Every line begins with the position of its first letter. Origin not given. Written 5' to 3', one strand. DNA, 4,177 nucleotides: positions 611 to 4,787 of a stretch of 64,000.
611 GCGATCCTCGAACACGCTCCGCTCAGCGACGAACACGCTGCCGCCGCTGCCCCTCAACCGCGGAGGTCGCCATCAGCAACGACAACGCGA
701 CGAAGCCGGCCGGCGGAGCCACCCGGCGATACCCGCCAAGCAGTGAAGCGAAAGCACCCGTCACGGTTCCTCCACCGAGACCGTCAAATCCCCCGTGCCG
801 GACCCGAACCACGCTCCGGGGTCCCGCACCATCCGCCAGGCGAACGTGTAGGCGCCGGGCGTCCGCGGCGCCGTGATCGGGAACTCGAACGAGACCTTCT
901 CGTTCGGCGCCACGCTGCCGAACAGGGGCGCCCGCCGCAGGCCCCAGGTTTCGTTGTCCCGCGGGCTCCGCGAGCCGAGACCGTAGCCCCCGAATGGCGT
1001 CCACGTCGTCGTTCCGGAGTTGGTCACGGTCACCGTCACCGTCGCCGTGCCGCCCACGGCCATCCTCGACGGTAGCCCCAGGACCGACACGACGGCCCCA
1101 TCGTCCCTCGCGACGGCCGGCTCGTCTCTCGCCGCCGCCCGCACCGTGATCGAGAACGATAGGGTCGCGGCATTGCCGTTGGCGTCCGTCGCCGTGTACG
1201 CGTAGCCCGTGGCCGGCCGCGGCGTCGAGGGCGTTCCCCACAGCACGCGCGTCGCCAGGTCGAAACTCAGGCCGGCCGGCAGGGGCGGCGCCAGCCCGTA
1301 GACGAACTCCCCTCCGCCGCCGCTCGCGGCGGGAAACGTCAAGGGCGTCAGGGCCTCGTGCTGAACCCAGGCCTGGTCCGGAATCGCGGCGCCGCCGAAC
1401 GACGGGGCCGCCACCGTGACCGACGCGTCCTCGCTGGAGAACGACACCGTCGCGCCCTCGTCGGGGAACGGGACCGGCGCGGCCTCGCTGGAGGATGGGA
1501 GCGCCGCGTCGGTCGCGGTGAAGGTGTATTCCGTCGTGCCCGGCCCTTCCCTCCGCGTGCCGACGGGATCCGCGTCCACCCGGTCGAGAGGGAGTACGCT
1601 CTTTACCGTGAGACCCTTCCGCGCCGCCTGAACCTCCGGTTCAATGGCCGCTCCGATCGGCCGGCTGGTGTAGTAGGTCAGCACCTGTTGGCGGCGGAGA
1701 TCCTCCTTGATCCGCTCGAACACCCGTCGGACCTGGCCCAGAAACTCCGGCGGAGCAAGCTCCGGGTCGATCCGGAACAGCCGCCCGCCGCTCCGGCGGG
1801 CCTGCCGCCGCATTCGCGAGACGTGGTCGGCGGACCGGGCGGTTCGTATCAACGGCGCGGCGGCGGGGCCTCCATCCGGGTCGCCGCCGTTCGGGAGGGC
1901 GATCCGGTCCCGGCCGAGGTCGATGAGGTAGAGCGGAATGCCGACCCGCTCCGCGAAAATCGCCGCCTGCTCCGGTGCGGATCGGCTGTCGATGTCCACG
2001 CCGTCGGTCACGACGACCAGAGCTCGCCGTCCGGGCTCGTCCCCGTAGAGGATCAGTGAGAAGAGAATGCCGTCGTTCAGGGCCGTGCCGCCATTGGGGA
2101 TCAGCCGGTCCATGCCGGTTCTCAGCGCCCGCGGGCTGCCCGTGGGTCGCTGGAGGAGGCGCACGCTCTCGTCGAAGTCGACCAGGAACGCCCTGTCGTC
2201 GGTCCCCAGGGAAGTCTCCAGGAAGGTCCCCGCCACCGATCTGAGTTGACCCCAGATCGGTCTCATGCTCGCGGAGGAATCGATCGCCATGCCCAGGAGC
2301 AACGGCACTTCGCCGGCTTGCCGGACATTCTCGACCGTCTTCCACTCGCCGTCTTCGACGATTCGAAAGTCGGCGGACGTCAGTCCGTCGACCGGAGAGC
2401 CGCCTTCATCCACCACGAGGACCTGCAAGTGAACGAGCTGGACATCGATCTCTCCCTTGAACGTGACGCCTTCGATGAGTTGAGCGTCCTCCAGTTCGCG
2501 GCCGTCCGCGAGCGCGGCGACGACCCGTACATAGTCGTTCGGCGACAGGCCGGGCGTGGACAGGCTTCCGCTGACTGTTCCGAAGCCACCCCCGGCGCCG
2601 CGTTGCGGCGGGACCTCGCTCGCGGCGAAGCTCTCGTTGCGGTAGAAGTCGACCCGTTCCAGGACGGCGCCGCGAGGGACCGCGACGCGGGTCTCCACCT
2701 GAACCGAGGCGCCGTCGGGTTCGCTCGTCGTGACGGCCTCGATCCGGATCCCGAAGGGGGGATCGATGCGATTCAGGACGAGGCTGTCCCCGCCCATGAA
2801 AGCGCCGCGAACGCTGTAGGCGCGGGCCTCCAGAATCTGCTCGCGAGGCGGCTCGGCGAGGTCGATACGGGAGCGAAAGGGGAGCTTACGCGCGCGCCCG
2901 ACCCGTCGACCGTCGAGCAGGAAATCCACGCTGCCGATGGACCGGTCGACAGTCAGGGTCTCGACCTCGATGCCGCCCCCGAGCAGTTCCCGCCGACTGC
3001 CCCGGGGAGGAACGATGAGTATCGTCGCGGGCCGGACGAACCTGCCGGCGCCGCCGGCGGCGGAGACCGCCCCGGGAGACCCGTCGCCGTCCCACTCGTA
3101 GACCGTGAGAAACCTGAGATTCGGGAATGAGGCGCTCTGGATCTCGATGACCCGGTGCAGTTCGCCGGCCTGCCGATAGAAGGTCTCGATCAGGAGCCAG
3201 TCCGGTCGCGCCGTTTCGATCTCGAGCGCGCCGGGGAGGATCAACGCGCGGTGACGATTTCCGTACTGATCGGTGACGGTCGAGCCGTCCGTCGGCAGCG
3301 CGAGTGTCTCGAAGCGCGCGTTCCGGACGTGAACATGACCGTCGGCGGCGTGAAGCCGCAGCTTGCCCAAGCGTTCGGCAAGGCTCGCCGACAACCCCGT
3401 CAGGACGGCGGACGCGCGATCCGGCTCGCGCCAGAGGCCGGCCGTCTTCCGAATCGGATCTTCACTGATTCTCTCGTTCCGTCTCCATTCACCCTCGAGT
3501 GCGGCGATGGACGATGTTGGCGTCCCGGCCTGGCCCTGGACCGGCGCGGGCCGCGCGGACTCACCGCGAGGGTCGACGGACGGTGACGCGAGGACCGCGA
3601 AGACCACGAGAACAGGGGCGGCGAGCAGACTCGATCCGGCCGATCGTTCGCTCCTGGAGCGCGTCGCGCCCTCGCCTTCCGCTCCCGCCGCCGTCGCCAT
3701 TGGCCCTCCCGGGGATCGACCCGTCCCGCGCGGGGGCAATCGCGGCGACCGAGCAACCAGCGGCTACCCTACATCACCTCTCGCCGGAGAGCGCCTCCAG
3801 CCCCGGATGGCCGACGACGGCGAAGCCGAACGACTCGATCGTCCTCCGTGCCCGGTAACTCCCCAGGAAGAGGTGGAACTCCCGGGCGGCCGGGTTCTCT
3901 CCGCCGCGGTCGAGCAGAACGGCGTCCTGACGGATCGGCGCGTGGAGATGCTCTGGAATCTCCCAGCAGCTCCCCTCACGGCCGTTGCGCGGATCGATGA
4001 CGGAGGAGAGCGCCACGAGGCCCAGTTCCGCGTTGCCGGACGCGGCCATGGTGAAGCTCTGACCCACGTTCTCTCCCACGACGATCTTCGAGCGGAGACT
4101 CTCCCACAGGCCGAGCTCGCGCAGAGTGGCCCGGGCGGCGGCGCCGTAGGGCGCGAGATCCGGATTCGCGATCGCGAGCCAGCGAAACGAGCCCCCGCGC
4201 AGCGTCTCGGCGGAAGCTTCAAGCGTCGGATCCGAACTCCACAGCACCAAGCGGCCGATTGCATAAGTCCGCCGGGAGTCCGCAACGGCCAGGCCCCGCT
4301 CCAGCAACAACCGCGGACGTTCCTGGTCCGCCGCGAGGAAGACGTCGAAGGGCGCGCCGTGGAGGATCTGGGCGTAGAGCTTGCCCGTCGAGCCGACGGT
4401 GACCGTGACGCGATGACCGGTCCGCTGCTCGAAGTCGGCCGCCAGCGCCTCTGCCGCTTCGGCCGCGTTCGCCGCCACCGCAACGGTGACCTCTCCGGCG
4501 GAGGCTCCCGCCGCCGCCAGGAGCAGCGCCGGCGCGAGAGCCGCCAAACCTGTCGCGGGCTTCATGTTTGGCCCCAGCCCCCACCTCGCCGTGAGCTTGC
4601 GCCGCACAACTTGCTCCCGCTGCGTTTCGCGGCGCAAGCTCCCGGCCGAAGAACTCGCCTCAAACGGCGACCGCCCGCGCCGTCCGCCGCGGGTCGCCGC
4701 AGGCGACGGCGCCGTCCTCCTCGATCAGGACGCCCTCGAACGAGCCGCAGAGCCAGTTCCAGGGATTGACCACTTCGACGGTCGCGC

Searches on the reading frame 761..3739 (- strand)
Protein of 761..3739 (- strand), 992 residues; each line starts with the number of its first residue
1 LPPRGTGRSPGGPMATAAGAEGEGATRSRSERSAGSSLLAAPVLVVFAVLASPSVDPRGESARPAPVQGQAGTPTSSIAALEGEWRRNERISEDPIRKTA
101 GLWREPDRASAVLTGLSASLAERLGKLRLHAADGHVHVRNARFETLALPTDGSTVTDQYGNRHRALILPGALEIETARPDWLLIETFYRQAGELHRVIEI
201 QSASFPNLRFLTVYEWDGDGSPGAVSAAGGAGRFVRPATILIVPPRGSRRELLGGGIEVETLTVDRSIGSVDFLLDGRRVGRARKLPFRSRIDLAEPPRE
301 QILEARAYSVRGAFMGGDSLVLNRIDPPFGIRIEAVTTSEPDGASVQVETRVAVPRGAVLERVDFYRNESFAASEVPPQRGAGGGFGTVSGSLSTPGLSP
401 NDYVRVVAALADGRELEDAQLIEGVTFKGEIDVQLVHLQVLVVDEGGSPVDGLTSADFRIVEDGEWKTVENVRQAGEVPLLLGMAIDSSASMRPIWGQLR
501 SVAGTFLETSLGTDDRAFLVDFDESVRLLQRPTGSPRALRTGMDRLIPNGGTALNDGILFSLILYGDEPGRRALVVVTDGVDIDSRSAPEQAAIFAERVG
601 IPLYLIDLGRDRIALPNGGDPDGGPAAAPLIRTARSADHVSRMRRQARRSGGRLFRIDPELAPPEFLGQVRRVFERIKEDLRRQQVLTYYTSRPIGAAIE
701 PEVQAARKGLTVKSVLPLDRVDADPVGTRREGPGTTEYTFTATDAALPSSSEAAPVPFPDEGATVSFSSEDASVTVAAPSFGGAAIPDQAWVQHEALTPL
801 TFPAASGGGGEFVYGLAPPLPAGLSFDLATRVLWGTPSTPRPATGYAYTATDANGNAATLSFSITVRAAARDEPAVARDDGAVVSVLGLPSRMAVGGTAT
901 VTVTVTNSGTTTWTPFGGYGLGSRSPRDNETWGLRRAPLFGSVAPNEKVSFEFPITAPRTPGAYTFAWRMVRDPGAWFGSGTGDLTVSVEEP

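Call 9: search_protein_families(library=pfam, proteins=[window:761-3739:-], max_evalue=0.01)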
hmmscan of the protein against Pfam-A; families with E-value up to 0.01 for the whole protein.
window:761-3739:- (992 aa): 3 families
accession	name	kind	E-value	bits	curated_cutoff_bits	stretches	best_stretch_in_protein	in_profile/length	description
PF13519.12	VWA_2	-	1e-08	36.2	27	1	485-580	4-106/107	von Willebrand factor type A domain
PF05345.18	He_PIG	-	2.4e-08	34.7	24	1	803-866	22-95/96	Putative Ig domain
PF16158.11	N_BRCA1_IG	-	4.1e-06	27.7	28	1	894-980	9-100/108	Ig-like domain from next to BRCA1 gene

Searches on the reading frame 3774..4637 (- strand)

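Call 9: search_protein_families(library=pfam, proteins=[window:3774-4637:-], max_evalue=0.01)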
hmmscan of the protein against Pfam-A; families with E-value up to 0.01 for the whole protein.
window:3774-4637:- (287 aa): 2 families
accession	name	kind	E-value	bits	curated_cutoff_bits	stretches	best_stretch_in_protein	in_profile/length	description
PF13531.11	SBP_bac_11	-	5.2e-58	196.9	25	1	50-272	1-226/227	Bacterial extracellular solute-binding protein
PF01547.30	SBP_bac_1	-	2.5e-09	38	26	1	56-254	2-296/307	Bacterial extracellular solute-binding protein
